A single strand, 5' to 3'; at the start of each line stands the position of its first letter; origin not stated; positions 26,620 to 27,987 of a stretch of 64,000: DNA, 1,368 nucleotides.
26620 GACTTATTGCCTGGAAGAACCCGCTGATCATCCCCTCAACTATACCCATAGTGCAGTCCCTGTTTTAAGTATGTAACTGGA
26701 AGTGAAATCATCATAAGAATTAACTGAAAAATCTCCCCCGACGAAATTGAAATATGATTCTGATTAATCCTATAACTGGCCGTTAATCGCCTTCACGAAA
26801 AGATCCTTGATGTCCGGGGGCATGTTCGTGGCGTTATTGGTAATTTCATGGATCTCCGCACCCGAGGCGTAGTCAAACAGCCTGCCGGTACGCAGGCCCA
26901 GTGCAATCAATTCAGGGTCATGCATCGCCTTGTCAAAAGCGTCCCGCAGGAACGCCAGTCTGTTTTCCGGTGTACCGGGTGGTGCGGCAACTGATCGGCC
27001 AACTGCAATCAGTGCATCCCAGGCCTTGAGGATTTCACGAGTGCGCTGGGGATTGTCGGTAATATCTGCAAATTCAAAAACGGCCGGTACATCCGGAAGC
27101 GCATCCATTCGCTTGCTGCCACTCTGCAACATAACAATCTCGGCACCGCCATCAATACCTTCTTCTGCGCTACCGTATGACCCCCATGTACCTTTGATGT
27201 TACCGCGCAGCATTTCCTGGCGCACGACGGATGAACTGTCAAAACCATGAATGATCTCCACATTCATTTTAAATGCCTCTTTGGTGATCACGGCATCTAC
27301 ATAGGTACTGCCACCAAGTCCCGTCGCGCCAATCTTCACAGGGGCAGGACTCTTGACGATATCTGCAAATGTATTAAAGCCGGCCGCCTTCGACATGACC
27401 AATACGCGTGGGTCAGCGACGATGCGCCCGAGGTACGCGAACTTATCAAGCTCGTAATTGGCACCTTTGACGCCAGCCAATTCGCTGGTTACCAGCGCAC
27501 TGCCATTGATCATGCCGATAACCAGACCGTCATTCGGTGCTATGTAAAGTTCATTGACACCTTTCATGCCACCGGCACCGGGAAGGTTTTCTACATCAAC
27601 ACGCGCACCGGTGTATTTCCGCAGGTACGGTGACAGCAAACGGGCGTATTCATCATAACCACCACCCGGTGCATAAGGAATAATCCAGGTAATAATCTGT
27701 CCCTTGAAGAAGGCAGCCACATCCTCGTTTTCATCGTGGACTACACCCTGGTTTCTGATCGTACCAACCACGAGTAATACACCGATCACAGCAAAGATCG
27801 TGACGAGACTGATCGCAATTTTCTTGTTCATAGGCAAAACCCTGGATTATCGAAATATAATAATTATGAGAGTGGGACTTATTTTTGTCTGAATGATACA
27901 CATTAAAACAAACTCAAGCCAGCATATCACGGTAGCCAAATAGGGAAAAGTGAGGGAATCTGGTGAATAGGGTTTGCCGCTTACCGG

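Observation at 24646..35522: Mirror-symmetric locus: two divergent tctC-tctA-tctB operons flank the convergent amidohydrolase pair, with the small anchored protein at the symmetry centre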

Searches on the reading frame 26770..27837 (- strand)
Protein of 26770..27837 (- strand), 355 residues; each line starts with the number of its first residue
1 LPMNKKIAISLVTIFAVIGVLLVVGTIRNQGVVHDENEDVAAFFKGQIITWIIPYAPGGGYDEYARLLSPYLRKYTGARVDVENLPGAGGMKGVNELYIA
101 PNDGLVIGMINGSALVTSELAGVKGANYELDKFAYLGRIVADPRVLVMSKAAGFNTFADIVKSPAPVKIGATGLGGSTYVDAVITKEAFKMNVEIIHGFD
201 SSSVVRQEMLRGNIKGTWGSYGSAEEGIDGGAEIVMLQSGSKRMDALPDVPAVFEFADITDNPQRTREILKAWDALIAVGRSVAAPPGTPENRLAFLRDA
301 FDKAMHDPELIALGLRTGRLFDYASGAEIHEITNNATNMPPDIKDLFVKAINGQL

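Call 3: search_protein_families(library=pfam, proteins=[window:26770-27837:-])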
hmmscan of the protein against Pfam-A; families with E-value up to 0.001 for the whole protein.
window:26770-27837:- (355 aa): 1 family
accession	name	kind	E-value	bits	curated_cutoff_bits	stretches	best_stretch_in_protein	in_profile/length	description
PF03401.19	TctC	-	5.8e-12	46.1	27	1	65-311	2-236/274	Tripartite tricarboxylate transporter family receptor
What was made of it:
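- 26770..27837 (-): tctC_L, the solute-binding protein. It has an N-terminal hydrophobic anchor or signal. Pfam TctC at 46 bits (call 3).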

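Call 4: search_protein_families(library=ncbifam, proteins=[window:26770-27837:-])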
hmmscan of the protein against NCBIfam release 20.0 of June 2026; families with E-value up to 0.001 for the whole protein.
window:26770-27837:- (355 aa): 0 families

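Call 57: search_solved_structures(query=window:26770-27837:-, max_evalue=0.00001)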
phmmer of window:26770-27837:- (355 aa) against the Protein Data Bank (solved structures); distinct sequences matched with E-value up to 0.00001: 9.
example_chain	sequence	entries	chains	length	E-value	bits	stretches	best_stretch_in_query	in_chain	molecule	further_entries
2dvz_A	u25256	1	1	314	6.5e-13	52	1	34-312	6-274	Putative exported protein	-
2f5x_A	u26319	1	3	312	2.6e-09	40.1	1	47-255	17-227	BugD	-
6hke_A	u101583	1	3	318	3.7e-09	39.6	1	44-304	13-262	Possible TctC subunit of the Tripartite Tricarboxylate Transport(TTT) Family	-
7ndr_A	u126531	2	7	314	7.2e-09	38.7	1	42-255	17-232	Tripartite tricarboxylate transporter substrate binding protein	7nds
25hk_A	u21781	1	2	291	8.3e-09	38.5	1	40-310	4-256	Tripartite tricarboxylate transporter substrate binding protein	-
8hkb_A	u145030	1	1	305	9.3e-09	38.3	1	47-310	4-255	Periplasmic terephthalate binding protein (TBP)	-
8hka_A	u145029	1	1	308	6.6e-08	35.5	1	47-310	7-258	Periplasmic terephthalate binding protein (TBP)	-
8hk9_D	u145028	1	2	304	7.4e-08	35.3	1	47-310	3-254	Periplasmic terephthalate binding protein (TBP)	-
2qpq_A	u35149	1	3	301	1e-07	34.9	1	47-255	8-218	protein Bug27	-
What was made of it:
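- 26770..27837 (-): The best solved relative is BugE 2DVZ, E 6.5e-13 (call 57).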
